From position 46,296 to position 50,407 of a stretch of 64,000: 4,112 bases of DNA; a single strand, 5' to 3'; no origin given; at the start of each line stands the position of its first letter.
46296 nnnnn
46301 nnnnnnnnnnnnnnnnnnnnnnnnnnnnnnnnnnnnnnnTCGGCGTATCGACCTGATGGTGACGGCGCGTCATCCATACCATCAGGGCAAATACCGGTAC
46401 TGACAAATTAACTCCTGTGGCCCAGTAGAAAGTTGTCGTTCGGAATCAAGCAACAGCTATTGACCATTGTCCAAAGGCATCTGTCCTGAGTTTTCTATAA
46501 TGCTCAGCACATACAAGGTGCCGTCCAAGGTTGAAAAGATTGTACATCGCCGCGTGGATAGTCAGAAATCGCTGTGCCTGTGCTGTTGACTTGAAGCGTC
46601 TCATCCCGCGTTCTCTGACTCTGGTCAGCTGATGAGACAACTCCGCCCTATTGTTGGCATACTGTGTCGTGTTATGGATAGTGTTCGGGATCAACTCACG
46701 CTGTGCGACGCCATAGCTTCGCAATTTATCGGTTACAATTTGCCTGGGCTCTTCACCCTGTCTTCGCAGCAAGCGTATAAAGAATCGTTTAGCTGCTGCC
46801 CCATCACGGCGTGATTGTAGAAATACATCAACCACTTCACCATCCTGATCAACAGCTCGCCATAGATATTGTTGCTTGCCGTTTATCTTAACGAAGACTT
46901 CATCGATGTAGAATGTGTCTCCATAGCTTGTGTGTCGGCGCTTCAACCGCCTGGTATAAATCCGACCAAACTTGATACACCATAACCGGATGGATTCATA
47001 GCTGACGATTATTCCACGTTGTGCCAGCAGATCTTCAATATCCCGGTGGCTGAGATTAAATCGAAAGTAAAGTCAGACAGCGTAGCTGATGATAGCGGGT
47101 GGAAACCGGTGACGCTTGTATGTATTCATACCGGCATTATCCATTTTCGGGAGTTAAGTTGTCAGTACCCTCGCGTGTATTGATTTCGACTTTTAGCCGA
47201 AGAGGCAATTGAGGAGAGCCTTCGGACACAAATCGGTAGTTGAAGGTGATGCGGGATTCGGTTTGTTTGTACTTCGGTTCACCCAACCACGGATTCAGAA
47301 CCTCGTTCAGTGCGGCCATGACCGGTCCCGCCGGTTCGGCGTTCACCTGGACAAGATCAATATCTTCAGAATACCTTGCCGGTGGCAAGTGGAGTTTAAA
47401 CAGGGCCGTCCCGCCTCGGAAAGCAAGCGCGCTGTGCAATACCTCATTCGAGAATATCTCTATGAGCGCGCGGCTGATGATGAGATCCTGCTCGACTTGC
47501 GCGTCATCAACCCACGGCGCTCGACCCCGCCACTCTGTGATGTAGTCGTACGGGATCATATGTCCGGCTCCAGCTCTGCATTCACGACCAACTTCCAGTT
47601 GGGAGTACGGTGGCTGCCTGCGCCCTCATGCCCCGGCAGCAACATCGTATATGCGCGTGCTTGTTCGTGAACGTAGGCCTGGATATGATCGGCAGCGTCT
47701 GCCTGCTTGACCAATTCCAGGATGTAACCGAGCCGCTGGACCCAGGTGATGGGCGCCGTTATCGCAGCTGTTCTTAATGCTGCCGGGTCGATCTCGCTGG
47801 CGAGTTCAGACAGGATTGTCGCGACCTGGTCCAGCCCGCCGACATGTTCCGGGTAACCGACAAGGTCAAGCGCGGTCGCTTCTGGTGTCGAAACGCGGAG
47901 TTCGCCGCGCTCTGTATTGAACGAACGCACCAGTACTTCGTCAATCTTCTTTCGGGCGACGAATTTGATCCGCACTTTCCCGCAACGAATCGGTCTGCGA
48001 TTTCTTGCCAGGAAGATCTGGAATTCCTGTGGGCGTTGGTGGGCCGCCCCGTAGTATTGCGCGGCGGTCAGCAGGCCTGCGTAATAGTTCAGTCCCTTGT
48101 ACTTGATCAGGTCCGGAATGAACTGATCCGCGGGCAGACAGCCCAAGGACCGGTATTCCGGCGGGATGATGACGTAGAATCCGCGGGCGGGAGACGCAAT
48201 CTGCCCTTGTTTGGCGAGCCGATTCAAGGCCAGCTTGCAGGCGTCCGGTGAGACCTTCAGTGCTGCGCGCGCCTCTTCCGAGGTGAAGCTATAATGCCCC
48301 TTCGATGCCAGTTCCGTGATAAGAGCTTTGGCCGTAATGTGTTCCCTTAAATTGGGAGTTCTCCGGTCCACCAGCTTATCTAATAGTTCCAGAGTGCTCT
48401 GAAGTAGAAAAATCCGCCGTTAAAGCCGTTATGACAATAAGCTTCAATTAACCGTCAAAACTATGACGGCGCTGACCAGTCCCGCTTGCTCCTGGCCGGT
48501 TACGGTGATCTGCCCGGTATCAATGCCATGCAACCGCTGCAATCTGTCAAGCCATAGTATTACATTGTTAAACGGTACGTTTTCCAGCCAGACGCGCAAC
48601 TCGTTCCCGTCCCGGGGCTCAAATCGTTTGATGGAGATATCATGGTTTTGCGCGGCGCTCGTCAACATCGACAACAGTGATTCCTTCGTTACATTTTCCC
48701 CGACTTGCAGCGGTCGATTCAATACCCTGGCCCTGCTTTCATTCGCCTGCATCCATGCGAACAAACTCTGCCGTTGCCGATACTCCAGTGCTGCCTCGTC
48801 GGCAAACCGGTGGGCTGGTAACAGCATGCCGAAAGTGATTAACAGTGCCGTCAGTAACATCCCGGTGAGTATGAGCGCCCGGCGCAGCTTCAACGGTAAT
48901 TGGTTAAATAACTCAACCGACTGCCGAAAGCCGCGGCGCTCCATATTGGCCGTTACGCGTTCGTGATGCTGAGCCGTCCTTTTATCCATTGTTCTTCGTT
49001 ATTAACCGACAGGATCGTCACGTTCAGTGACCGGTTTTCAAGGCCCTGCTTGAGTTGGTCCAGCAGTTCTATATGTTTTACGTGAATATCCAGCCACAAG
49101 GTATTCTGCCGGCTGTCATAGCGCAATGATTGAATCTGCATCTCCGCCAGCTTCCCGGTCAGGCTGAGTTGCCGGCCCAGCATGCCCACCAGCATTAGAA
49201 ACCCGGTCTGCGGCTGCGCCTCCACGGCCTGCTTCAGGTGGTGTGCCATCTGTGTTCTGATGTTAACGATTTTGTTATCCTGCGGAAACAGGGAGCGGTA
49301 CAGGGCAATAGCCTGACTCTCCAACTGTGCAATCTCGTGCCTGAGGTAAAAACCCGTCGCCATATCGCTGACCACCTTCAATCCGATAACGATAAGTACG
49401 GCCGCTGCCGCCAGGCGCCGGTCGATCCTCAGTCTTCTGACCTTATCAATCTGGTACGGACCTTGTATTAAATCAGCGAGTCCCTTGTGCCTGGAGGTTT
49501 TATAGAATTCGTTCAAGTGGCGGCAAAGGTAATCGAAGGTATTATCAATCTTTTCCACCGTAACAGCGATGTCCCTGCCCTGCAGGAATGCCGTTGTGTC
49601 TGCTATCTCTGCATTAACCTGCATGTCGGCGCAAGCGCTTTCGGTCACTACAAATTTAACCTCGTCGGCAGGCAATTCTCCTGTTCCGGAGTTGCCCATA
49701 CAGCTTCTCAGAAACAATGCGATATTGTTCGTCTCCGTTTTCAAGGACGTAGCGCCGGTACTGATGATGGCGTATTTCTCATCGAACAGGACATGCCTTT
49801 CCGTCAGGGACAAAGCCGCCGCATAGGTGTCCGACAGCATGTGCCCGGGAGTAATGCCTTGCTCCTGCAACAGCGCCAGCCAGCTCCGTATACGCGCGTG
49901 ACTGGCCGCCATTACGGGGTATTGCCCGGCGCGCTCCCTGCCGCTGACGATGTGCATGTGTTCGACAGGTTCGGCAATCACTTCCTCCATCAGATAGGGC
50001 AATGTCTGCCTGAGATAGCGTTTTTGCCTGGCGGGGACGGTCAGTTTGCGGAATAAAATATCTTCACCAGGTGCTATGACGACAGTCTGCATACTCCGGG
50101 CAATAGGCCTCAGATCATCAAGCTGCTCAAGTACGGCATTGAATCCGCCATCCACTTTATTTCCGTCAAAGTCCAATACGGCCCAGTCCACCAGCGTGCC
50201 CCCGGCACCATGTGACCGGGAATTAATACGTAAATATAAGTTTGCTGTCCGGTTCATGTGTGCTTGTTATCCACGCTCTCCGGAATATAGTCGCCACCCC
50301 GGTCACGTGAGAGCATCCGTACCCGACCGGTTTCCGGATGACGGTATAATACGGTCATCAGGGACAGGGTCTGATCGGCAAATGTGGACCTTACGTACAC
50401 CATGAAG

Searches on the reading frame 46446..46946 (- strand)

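Call 8: search_protein_families(library=pfam, proteins=[window:46446-46946:-], max_evalue=0.00001)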
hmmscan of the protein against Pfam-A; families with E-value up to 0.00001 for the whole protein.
window:46446-46946:- (166 aa): 1 family
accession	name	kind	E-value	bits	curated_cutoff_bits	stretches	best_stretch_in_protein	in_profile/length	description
PF13610.12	DDE_Tnp_IS240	-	1.4e-36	126.2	27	1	12-138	4-136/139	DDE domain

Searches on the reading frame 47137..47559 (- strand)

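Call 8: search_protein_families(library=pfam, proteins=[window:47137-47559:-], max_evalue=0.00001)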
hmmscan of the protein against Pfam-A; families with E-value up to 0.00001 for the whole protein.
window:47137-47559:- (140 aa): 1 family
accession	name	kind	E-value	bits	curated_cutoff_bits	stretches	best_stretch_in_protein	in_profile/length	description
PF08843.17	AbiEii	-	2.7e-16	60.7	22.5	1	30-131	1-111/238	Nucleotidyl transferase AbiEii toxin, Type IV TA system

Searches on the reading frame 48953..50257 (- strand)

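Call 8: search_protein_families(library=pfam, proteins=[window:48953-50257:-], max_evalue=0.00001)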
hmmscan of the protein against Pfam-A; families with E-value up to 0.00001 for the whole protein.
window:48953-50257:- (434 aa): 2 families
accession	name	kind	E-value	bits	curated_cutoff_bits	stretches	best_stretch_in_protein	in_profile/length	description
PF05134.19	T2SSL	-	1.3e-21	77.5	25.5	1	23-146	13-137/231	Type II secretion system (T2SS), protein L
PF12693.12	GspL_C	-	2.5e-21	76.6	29.6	1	281-433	9-156/158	GspL periplasmic domain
